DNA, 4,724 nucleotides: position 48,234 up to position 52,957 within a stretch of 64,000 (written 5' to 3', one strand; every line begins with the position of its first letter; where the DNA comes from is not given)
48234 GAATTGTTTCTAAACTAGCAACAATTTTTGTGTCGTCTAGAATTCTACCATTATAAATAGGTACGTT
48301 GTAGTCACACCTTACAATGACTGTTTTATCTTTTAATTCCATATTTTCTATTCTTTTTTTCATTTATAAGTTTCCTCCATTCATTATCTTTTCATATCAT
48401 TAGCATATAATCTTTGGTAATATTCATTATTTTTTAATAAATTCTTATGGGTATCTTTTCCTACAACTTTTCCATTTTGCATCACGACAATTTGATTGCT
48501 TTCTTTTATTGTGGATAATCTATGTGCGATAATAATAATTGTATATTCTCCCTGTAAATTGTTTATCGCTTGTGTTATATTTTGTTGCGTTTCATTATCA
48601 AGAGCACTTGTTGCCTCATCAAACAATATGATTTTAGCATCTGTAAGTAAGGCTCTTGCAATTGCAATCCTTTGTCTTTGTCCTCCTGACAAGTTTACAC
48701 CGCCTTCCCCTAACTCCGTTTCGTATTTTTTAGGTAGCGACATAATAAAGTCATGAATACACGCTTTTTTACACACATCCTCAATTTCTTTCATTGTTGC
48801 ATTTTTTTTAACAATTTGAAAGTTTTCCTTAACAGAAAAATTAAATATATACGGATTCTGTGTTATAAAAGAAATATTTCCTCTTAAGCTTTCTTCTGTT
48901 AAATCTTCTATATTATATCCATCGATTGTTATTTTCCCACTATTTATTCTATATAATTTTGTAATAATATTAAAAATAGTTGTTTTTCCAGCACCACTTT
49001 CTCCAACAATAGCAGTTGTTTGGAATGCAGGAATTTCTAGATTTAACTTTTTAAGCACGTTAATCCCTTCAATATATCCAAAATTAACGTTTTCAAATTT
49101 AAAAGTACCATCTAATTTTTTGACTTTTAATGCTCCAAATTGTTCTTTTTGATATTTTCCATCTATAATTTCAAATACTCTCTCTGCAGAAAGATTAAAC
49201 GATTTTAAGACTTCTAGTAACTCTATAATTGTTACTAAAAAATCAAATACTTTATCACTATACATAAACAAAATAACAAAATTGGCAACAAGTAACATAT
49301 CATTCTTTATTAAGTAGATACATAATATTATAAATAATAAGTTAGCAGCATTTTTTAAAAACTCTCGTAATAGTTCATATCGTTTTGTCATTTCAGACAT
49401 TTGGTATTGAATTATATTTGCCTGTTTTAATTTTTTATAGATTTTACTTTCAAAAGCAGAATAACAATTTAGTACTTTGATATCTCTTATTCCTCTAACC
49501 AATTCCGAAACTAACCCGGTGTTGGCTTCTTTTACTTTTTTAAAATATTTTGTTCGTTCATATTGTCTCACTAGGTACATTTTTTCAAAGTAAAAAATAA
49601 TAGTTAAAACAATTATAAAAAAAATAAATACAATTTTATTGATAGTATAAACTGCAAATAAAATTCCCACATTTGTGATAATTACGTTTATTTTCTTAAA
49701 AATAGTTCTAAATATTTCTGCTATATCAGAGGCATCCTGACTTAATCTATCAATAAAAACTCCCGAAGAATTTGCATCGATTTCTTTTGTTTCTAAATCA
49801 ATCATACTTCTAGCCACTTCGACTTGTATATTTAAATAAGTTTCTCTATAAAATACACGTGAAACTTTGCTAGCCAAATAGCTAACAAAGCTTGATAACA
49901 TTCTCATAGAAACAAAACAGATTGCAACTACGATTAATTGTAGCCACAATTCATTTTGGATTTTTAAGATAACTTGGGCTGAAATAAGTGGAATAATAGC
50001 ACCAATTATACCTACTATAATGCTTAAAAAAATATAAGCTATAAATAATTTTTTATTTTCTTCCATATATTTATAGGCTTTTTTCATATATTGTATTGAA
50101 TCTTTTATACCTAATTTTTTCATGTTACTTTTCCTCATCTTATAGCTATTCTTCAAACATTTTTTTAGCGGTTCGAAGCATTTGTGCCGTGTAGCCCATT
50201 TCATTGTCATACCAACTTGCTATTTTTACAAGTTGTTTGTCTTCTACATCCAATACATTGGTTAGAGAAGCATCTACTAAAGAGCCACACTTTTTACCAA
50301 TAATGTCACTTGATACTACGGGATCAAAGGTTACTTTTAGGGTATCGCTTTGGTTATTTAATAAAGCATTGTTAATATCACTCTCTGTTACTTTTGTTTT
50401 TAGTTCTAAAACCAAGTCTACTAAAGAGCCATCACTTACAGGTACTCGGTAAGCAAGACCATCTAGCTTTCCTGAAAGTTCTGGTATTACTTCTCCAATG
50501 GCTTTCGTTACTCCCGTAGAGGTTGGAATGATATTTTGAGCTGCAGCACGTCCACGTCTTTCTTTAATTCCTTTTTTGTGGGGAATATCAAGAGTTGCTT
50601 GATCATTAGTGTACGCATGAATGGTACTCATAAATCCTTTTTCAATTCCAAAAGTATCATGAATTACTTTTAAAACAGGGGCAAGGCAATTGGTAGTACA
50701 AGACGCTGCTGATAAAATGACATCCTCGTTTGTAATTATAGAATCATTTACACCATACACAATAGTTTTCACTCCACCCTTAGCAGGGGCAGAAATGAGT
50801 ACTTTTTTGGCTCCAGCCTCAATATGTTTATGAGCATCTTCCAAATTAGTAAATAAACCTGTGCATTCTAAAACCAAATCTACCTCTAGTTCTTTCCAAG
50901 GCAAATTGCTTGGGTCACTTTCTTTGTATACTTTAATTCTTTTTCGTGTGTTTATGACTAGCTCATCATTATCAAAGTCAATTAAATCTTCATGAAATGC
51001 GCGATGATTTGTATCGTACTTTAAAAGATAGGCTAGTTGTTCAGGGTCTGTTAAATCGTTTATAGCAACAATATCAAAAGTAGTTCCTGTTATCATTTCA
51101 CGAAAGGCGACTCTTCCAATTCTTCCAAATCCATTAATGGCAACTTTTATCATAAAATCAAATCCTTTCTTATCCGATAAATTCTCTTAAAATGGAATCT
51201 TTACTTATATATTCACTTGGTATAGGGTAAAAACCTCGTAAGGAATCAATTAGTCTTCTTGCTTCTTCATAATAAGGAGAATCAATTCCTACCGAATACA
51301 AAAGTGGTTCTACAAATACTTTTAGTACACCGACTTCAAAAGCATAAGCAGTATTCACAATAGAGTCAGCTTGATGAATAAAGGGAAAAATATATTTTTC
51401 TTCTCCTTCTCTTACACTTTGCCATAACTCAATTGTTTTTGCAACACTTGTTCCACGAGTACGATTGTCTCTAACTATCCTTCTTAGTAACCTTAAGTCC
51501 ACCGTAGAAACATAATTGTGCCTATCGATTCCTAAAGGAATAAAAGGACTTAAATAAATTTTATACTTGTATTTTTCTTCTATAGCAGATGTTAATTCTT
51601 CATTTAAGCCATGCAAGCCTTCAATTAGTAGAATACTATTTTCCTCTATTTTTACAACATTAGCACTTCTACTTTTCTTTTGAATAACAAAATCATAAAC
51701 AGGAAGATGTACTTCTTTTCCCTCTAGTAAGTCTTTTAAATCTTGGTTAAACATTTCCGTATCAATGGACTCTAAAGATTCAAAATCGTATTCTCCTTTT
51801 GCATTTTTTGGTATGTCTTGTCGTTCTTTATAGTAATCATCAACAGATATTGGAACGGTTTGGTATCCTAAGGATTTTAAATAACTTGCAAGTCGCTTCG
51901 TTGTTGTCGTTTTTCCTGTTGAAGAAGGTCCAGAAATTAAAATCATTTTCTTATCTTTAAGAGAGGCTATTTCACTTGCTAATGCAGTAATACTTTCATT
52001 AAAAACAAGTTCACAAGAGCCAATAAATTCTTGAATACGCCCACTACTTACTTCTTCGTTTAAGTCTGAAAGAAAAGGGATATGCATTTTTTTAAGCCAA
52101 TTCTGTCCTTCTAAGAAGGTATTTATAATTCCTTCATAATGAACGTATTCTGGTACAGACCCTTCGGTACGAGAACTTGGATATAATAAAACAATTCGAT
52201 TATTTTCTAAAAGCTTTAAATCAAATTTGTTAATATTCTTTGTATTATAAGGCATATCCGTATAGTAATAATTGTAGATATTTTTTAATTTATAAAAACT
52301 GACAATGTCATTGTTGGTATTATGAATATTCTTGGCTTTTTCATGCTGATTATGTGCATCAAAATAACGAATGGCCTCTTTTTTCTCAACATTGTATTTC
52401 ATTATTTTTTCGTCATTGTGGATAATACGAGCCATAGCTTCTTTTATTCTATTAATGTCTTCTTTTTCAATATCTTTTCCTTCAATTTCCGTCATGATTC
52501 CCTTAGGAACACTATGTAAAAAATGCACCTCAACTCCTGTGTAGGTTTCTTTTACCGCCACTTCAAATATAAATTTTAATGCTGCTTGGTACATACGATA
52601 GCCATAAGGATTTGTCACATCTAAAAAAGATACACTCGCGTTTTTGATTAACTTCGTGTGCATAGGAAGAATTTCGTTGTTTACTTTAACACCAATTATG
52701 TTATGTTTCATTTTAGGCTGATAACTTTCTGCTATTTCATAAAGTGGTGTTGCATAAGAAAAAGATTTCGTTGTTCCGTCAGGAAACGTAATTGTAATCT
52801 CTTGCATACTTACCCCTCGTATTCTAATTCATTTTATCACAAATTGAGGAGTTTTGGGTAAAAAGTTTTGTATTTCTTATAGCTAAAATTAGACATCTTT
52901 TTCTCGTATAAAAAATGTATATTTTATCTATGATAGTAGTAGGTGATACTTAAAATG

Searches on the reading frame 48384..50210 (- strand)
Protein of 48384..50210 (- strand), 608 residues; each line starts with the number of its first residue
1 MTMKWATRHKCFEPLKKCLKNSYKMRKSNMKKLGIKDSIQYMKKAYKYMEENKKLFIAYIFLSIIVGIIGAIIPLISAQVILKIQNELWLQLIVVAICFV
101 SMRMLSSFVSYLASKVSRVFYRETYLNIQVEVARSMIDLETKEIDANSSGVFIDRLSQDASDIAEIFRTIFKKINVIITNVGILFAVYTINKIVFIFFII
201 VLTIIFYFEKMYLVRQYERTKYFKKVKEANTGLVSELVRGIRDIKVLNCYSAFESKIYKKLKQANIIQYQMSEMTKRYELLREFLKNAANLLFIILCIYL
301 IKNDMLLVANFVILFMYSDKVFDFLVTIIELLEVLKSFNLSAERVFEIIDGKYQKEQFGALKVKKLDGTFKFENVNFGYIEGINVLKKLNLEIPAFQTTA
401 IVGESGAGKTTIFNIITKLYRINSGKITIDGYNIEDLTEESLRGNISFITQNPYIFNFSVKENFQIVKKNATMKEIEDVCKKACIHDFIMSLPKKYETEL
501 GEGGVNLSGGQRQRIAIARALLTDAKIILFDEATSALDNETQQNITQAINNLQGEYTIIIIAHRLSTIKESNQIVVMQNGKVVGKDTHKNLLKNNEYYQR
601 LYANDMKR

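Call 68: search_protein_families(library=pfam, proteins=[window:48384-50210:-], max_evalue=0.01)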
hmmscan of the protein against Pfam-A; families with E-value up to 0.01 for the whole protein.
window:48384-50210:- (608 aa): 7 families
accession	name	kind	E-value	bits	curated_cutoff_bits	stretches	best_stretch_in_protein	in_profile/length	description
PF00005.33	ABC_tran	-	4.4e-33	115.2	25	1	386-535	1-137/137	ABC transporter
PF00664.28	ABC_membrane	-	1.1e-13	52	28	1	56-318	1-267/274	ABC transporter transmembrane region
PF02463.25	SMC_N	-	7.7e-09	35.7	40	1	398-578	26-212/220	RecF/RecN/SMC N terminal domain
PF09818.15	ABC_ATPase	-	0.00028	20.5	23.2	1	480-568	132-218/283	P-loop domain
PF03193.22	RsgA_GTPase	-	0.0023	18.2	30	0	386-427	97-137/174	RsgA GTPase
PF03600.22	CitMHS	-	0.0034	17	31.9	1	46-307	69-226/336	Citrate transporter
PF13304.12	AAA_21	-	0.004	17.7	27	0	399-455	2-71/304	AAA domain, putative AbiEii toxin, Type IV TA system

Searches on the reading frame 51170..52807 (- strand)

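Call 68: search_protein_families(library=pfam, proteins=[window:51170-52807:-], max_evalue=0.01)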
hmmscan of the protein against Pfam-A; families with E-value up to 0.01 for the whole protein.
window:51170-52807:- (545 aa): 12 families
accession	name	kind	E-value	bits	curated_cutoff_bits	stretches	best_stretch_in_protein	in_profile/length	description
PF00485.24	PRK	-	4.4e-23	82.6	22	1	289-486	2-189/196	Phosphoribulokinase / Uridine kinase family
PF13521.12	AAA_28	-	1.2e-06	29.3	27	1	289-358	2-66/164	AAA domain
PF01591.24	6PF2K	-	2.5e-06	27.4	27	1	285-392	12-126/223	6-phosphofructo-2-kinase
PF20720.3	nSTAND3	-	1e-05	25.8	27.2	1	281-323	12-55/155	Novel STAND NTPase 3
PF01656.29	CbiA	-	0.00017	22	25.4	1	289-384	2-89/125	CobQ/CobB/MinD/ParA nucleotide binding domain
PF21024.2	Peptidase_A3B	-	0.00064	20.9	28.2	1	25-71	18-64/95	Peptidase A3B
PF03215.21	Rad17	-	0.00094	19.6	23.8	1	275-328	34-84/186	Rad17 P-loop domain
PF13238.12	AAA_18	-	0.0024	18.8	29.4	1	289-398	1-80/128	AAA domain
PF00448.28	SRP54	-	0.0026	17.9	22.7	1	287-325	2-40/196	SRP54-type protein, GTPase domain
PF13191.12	AAA_16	-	0.0029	18.6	32.6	1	275-325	11-63/167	AAA ATPase domain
PF02824.27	TGS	-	0.0035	17.8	22.2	1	4-61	1-58/60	TGS domain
PF02367.23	TsaE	-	0.0049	17.3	26.6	0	271-311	5-46/128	Threonylcarbamoyl adenosine biosynthesis protein TsaE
